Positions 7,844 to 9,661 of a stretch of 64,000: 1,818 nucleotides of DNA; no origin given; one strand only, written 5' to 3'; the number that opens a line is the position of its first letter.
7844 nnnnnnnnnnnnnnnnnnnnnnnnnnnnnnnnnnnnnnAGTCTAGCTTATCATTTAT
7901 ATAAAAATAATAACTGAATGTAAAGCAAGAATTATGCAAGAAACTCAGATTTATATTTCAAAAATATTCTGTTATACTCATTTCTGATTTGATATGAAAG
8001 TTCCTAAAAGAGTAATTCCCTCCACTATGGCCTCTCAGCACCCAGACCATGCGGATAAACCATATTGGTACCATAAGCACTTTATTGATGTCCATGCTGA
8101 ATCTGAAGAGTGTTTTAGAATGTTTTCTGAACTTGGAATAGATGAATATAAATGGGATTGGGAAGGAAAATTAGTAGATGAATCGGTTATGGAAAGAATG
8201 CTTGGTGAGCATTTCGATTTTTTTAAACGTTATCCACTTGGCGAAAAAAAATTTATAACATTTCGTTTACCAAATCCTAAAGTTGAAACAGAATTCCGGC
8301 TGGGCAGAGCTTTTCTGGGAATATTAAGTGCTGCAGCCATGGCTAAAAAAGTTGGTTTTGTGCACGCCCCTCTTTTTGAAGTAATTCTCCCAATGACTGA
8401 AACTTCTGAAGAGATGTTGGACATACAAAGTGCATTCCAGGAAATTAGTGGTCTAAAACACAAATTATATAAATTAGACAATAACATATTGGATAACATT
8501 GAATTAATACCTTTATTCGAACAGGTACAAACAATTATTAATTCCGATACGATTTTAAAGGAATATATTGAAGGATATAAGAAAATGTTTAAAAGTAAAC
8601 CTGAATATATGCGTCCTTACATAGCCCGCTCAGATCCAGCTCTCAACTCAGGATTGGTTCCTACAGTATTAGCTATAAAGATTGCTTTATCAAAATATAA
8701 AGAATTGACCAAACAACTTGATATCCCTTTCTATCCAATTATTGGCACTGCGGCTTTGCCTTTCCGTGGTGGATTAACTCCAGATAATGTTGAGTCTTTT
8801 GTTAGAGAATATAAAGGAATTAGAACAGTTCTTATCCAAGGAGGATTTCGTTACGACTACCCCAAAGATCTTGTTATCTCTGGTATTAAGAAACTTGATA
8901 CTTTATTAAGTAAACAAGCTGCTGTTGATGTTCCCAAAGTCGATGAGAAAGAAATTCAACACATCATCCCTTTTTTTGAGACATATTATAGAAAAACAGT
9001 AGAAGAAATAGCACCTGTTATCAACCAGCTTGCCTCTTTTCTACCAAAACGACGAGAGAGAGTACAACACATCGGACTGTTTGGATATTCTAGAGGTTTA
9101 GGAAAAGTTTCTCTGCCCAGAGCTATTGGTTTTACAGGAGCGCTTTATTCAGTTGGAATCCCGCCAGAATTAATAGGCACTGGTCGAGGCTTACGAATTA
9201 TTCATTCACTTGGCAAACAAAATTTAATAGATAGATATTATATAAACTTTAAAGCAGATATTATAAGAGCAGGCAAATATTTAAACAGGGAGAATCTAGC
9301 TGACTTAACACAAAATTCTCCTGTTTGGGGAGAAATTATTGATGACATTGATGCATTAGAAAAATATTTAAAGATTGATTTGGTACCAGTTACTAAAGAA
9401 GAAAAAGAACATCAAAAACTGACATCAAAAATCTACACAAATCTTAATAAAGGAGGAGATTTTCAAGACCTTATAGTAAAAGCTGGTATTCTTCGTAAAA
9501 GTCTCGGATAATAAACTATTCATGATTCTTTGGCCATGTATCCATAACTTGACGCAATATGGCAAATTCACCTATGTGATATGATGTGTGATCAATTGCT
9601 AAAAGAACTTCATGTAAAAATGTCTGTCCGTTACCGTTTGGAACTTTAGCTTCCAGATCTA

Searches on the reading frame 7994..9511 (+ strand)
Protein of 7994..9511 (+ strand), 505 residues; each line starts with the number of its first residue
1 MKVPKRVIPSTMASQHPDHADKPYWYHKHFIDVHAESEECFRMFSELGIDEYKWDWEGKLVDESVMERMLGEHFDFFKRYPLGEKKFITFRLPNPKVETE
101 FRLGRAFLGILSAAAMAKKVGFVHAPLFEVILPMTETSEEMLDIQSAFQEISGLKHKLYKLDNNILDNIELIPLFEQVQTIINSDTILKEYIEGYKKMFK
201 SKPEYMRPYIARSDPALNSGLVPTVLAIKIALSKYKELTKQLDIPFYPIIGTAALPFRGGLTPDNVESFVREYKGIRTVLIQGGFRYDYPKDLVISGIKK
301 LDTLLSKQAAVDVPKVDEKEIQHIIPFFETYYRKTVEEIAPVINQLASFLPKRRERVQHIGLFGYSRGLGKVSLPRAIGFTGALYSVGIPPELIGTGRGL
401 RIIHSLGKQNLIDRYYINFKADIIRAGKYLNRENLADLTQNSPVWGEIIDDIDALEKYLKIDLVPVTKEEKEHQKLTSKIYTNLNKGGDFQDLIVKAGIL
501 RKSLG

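Call 3: search_protein_families(library=pfam, proteins=[window:7994-9511:+], max_evalue=0.01)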
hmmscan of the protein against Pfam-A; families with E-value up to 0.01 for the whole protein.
window:7994-9511:+ (505 aa): 1 family
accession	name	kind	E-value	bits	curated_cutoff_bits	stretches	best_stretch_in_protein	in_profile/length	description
PF14010.12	PEPcase_2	-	1.6e-130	436.4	25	1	8-505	1-493/493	Phosphoenolpyruvate carboxylase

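Call 4: search_protein_families(library=ncbifam, proteins=[window:7994-9511:+], max_evalue=0.01)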
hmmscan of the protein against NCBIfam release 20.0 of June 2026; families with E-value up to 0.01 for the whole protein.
window:7994-9511:+ (505 aa): 2 families
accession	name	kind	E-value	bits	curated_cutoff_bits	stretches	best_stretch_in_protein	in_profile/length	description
TIGR02751.1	PEPCase_arch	equivalog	5.8e-142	474.1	146.05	1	8-505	1-506/506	phosphoenolpyruvate carboxylase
NF000584.1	PRK00009.1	equivalog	0.006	14.7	815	0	122-242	472-588/898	phosphoenolpyruvate carboxylase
